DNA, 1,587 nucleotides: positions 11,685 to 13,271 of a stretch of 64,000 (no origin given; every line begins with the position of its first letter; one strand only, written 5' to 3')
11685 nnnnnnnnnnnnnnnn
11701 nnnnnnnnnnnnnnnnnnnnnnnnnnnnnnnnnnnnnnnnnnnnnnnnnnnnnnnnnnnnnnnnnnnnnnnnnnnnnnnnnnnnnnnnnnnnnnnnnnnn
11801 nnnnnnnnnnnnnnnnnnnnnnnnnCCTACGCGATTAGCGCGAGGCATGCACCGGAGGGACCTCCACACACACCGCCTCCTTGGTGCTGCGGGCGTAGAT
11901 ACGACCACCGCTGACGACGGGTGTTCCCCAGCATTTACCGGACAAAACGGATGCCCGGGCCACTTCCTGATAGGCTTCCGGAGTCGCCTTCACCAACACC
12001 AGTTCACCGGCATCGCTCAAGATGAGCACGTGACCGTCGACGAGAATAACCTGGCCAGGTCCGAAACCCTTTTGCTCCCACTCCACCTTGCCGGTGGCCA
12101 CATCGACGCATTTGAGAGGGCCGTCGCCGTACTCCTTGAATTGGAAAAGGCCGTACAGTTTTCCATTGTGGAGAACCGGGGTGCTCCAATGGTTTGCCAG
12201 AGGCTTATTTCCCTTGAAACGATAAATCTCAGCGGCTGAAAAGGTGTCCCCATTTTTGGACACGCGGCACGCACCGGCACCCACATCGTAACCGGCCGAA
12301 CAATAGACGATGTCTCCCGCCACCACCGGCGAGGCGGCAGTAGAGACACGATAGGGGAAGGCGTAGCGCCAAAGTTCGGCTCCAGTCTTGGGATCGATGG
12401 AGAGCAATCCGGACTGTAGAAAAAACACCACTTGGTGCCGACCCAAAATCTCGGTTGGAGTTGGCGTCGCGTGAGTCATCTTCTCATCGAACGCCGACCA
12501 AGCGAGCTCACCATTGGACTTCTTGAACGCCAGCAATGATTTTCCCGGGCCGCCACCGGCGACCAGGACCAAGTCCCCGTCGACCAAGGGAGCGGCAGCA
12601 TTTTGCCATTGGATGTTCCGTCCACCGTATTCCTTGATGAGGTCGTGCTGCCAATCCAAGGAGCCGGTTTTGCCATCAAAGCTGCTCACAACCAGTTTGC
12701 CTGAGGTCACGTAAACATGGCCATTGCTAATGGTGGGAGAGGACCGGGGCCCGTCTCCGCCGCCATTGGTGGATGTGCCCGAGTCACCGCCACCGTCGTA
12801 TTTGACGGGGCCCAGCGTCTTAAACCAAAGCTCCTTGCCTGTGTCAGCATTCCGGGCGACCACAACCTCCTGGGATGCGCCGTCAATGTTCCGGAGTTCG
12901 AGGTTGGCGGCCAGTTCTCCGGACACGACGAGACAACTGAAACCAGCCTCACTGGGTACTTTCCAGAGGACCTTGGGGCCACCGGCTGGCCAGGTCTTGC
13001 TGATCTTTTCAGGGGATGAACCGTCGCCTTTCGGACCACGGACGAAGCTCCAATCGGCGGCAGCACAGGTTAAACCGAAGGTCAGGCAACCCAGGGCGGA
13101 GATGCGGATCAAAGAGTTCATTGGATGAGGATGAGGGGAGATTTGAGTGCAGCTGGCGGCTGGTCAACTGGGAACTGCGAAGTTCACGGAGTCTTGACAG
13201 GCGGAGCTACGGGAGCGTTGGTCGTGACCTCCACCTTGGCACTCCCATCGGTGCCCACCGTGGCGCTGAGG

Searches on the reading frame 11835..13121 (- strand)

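Call 78: search_protein_families(library=pfam, proteins=[window:11835-13121:-], max_evalue=0.00001)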
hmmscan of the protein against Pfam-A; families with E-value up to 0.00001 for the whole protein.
window:11835-13121:- (428 aa): 3 families
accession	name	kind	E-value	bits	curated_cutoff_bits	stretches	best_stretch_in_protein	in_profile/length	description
PF13360.13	PQQ_2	-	1.1e-29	104.2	27.6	1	85-284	3-183/233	Outer membrane protein assembly factor BamB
PF01011.28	PQQ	-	5.5e-08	32.4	26.7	0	125-162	49-86/595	Glucose/ethanol/alcohol dehydrogenase, beta-propeller domain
PF13570.13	Beta-prop_ACSF4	-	1.3e-07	31.8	133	1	128-409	54-316/329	Beta-alanine-activating enzyme, beta-propeller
